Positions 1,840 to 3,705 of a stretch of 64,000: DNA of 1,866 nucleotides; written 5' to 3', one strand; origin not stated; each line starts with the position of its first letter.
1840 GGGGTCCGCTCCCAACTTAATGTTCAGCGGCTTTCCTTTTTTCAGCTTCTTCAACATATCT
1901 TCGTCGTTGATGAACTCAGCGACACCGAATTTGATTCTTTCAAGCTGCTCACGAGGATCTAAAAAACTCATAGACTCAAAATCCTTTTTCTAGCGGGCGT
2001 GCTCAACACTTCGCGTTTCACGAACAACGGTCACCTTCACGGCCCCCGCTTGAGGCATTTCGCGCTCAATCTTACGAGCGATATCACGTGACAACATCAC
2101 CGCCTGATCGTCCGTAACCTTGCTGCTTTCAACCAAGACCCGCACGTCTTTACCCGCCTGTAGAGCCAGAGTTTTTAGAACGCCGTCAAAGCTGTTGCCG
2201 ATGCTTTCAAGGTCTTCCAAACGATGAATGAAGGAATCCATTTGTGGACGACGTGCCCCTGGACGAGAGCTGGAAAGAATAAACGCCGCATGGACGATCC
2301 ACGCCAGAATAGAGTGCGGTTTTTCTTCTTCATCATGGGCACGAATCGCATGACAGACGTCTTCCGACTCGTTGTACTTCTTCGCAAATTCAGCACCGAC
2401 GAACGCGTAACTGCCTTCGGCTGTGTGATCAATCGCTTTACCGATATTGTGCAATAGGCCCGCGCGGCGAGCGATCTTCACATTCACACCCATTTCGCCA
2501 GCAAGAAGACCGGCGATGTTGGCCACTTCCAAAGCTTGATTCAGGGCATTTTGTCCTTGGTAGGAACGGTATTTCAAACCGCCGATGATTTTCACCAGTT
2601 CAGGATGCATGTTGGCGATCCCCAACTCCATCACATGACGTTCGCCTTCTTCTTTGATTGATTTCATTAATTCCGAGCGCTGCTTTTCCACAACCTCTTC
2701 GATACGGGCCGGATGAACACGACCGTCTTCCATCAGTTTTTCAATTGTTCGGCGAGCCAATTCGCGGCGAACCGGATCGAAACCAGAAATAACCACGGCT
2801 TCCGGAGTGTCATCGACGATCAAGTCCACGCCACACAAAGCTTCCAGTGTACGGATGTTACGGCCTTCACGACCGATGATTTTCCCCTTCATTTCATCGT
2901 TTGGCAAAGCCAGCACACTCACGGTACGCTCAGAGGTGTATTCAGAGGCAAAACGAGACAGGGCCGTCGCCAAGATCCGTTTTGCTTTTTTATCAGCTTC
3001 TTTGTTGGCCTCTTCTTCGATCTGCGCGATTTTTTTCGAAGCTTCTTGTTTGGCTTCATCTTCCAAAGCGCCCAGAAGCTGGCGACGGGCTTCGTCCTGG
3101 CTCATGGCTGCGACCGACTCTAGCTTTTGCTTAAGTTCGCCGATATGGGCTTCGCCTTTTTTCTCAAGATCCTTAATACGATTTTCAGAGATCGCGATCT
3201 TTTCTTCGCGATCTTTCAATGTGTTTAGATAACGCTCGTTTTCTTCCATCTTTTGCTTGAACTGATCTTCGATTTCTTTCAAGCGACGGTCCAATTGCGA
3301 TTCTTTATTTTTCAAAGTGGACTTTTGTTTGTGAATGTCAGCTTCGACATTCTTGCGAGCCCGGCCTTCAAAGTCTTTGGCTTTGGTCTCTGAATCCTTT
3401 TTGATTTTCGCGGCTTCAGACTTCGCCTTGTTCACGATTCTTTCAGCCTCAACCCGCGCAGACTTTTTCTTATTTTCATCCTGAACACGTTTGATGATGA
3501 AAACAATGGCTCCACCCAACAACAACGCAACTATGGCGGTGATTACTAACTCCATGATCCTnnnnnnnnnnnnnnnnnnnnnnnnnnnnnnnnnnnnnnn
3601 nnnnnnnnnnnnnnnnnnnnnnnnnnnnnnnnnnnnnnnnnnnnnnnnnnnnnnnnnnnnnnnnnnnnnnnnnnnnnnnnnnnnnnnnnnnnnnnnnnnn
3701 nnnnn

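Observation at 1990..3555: RNase Y with every HD-domain metal ligand substituted: a probable pseudonuclease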

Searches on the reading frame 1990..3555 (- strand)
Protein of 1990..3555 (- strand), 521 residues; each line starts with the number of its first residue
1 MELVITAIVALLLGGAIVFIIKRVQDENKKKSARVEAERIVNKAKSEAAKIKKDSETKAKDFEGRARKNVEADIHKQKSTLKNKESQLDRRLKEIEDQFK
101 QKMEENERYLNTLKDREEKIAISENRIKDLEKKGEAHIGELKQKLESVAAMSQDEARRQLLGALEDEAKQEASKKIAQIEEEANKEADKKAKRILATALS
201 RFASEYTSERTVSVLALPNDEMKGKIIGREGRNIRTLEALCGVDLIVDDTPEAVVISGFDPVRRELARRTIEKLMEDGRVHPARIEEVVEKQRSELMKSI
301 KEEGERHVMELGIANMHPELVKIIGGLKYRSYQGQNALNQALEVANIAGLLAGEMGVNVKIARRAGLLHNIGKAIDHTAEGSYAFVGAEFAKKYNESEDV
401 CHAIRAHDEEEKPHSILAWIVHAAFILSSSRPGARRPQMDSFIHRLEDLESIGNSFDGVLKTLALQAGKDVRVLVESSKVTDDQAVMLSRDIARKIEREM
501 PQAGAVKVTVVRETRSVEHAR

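Call 3: search_protein_families(library=pfam, proteins=[window:1990-3555:-], max_evalue=1)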
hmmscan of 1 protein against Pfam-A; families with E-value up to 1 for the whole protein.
window:1990-3555:- (521 aa): 8 families
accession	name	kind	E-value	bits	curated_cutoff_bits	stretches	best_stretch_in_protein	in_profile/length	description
PF12072.13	RNase_Y_N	-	1.3e-31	110.1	32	1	4-206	3-201/201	RNase Y N-terminal region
PF01966.28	HD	-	8.7e-13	49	22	1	342-424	6-110/116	HD domain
PF00013.35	KH_1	-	1.4e-08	34.8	21.5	1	216-272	5-65/66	KH domain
PF08668.18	HDOD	-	9.8e-05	22.4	22.9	1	334-375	92-134/196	HDOD domain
PF00430.23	ATP-synt_B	-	0.0022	18.5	28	1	26-82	56-112/132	ATP synthase B/B' CF(0)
PF13083.13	KH_KhpA-B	-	0.008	16.5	32.1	1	209-240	26-57/73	KhpA/KhpB, KH domain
PF22923.1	KIF2A-like_1st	-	0.073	13.1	27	0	277-294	16-33/55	Kinesin-like protein KIF2A-like, N-terminal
PF23603.1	Ubiquitin_TPR1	-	0.2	11.8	27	0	464-493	38-67/69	Telomere repeat-binding protein 1-like, ubiquitin-like domain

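Call 4: search_protein_families(library=ncbifam, proteins=[window:1990-3555:-], max_evalue=0.01)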
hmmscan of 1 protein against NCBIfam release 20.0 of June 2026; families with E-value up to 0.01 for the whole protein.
window:1990-3555:- (521 aa): 18 families
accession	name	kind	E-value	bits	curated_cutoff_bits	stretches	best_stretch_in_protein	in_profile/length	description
TIGR03319.1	RNase_Y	equivalog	2e-182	607.3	454.35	1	5-521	2-514/514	ribonuclease Y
NF000997.0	PRK00106.1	equivalog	1.3e-143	479.3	937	1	28-520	46-534/535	ribonuclease Y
NF009345.0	PRK12705.1-2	equivalog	2e-136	455.5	904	1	4-521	7-509/509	hypothetical protein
NF009344.0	PRK12705.1-1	equivalog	1.3e-135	453.3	831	2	72-521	120-572/572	hypothetical protein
NF009347.0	PRK12705.1-4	equivalog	4.2e-69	233.4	579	1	88-515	42-464/473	hypothetical protein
NF009346.0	PRK12705.1-3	equivalog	5.4e-16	58.4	545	1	260-478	223-442/493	hypothetical protein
TIGR00277.1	HDIG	domain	2.5e-15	56.1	27.6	1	334-408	2-82/84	HDIG domain-containing metalloprotein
NF010328.0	PRK13763.1-3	equivalog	1.3e-06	28.3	194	1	222-283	119-176/197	putative RNA-processing protein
TIGR03665.1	arCOG04150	hypoth_equivalog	5e-06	26.4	114.2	1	221-297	98-169/173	arCOG04150 universal archaeal KH domain protein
NF010326.0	PRK13763.1-1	equivalog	9.1e-05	22.2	247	1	222-297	97-167/186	putative RNA-processing protein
TIGR00488.1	TIGR00488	equivalog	0.00078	19.4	70.15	0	338-375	10-47/173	bis(5'-nucleosyl)-tetraphosphatase (symmetrical) YqeK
NF010333.0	PRK13763.2-4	equivalog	0.00079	19.4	252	1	221-299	101-174/179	putative RNA-processing protein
NF010329.0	PRK13763.1-4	equivalog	0.0018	18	277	1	222-298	101-172/182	putative RNA-processing protein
NF004872.0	PRK06231.1-2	equivalog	0.0033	17.5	304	1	28-84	104-160/198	F0F1 ATP synthase subunit B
NF010331.0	PRK13763.2-1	subfamily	0.0037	17.2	245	1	221-296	107-177/187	putative RNA-processing protein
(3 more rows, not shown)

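Call 5: search_solved_structures(query=window:1990-3555:-, show_alignments=3, max_evalue=0.01)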
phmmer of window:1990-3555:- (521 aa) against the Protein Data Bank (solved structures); distinct sequences matched with E-value up to 0.01: 0.

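Call 7: find_homologous_proteins(query=window:1990-3555:-)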
Query window:1990-3555:- (521 aa): 8000 proteins with E <= 0.001 among 8000 candidates; the best 120 are listed.
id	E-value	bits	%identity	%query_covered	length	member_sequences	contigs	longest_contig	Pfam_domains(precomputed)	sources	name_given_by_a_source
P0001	0.0e+0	1087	100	100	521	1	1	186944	PF00013.36,PF12072.14,PF01966.29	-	-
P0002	0.0e+0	1073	98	100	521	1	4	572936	PF00013.36,PF12072.14,PF01966.29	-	-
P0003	0.0e+0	1072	98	100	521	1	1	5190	PF00013.36,PF12072.14,PF01966.29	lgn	-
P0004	0.0e+0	1071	98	100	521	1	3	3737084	PF00013.36,PF12072.14,PF01966.29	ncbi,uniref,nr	ncbi:ribonuclease Y [Bdellovibrio bacteriovorus]|uniref:Ribonuclease Y n=1 Tax=Bdellovibrio bacterio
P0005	0.0e+0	1071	98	100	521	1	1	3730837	PF00013.36,PF12072.14,PF01966.29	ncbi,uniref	ncbi:ribonuclease Y [Bdellovibrio sp. HCB117]|uniref:ribonuclease Y n=1 Tax=Bdellovibrio sp. HCB117 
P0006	0.0e+0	1040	94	100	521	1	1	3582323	PF00013.36,PF12072.14,PF01966.29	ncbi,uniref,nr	ncbi:ribonuclease Y [Bdellovibrio reynosensis]|uniref:Ribonuclease Y n=1 Tax=Bdellovibrio reynosensi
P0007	0.0e+0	1040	94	100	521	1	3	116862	PF00013.36,PF12072.14,PF01966.29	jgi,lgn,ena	-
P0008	0.0e+0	1039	94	100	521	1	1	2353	PF00013.36,PF12072.14,PF01966.29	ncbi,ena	-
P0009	0.0e+0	1038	94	100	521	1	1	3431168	PF00013.36,PF12072.14,PF01966.29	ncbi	ncbi:ribonuclease Y [Bdellovibrio bacteriovorus]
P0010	0.0e+0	1034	94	100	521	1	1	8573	PF00013.36,PF12072.14,PF01966.29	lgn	-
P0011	0.0e+0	1026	93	100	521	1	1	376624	PF08668.19,PF00013.36,PF12072.14,PF01966.29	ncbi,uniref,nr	ncbi:ribonuclease Y [Bdellovibrio bacteriovorus]|uniref:Ribonuclease Y n=1 Tax=Bdellovibrio bacterio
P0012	0.0e+0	1025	93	100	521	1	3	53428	PF08668.19,PF00013.36,PF12072.14,PF01966.29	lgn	-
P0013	0.0e+0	1023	93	100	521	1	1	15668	PF08668.19,PF00013.36,PF12072.14,PF01966.29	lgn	-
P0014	0.0e+0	1019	93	98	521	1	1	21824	PF08668.19,PF00013.36,PF12072.14,PF01966.29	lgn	-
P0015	0.0e+0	1018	92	100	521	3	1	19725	PF00013.36,PF12072.14,PF01966.29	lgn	-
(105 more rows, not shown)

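Call 23: search_protein_representatives(protein=window:1990-3555:-)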
Query: 521 residues. Proteins with E-value up to 0.001 (for the whole library): 7430; up to 1e-10: 4866; up to 1e-30: 2056. The best 150 are listed.
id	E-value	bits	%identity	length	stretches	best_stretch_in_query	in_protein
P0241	2.4e-166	570.9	52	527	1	3-521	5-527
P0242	4.5e-145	500.8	50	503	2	194-449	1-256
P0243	3.7e-140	484.6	50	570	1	29-521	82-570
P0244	5.6e-138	477.4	44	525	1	5-521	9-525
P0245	3.5e-131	455.0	45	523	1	8-521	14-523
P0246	8.6e-131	453.7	45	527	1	2-521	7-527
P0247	2.3e-126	439.1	47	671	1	28-521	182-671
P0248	3.7e-126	438.4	45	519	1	5-520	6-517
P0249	2.7e-125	435.6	49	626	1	85-521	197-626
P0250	1.2e-124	433.5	47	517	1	6-521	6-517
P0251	1.4e-124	433.2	51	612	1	87-521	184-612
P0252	3.9e-123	428.4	52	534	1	140-521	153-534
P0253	5.1e-123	428.1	43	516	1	4-519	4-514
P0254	1.4e-121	423.3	52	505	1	141-521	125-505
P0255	2.4e-121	422.5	43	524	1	7-521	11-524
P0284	1.2e-109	384.0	42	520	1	10-521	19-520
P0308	2.6e-103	363.1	39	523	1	7-520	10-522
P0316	4.9e-102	358.9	41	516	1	42-520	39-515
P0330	1.3e-100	354.2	38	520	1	10-520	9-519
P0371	3.6e-95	336.2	39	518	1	7-521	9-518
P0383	1.5e-94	334.2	38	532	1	21-520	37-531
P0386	2.3e-94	333.6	44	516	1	64-521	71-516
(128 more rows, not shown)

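Call 45: list_cluster_members(proteins=[P0241, P0244, P0284, P0308, P0316, P0330, P0371, P0383, P0386, P0248])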
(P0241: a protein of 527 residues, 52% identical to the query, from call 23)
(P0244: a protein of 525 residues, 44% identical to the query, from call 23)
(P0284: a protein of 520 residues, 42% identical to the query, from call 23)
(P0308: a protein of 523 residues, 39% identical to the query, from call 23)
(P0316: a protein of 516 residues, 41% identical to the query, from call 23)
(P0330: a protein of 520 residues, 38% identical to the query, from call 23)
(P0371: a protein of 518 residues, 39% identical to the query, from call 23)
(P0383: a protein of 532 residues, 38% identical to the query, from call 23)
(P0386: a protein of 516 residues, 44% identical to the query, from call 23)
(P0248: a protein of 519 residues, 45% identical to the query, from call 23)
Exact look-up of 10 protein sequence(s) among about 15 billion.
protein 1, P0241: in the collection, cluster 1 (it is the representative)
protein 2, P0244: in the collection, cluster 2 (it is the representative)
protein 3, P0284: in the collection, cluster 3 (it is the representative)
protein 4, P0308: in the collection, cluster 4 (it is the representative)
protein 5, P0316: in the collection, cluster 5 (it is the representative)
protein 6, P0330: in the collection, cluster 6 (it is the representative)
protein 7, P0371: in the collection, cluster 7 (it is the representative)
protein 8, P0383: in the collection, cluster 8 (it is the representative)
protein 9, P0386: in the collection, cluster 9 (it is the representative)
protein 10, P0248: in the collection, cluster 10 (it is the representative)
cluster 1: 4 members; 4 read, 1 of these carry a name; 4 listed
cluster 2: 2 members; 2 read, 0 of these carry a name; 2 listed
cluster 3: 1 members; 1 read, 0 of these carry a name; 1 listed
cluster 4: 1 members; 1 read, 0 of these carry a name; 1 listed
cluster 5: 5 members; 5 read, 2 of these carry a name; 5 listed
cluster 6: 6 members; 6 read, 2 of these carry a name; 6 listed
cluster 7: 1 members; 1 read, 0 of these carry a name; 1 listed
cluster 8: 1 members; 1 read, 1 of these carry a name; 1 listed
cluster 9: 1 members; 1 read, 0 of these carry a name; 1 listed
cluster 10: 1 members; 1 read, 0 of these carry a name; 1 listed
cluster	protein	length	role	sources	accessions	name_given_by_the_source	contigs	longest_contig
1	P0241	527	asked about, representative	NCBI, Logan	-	-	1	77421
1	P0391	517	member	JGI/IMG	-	ribonuclease Y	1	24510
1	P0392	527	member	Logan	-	-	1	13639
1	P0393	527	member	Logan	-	-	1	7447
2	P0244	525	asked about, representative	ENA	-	-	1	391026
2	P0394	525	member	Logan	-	-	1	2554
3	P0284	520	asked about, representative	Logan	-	-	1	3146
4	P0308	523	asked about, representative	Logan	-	-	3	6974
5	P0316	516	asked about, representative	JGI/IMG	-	ribonuclease Y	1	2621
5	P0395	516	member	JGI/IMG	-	ribonucrease Y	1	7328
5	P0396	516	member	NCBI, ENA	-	-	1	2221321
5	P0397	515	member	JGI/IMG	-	-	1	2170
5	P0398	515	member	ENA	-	-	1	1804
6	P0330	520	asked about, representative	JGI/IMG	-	ribonuclease Y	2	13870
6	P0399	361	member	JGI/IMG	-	ribonuclease Y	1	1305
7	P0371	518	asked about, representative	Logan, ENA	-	-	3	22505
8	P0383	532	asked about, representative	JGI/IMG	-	ribonuclease Y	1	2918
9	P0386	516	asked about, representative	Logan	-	-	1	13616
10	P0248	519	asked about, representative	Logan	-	-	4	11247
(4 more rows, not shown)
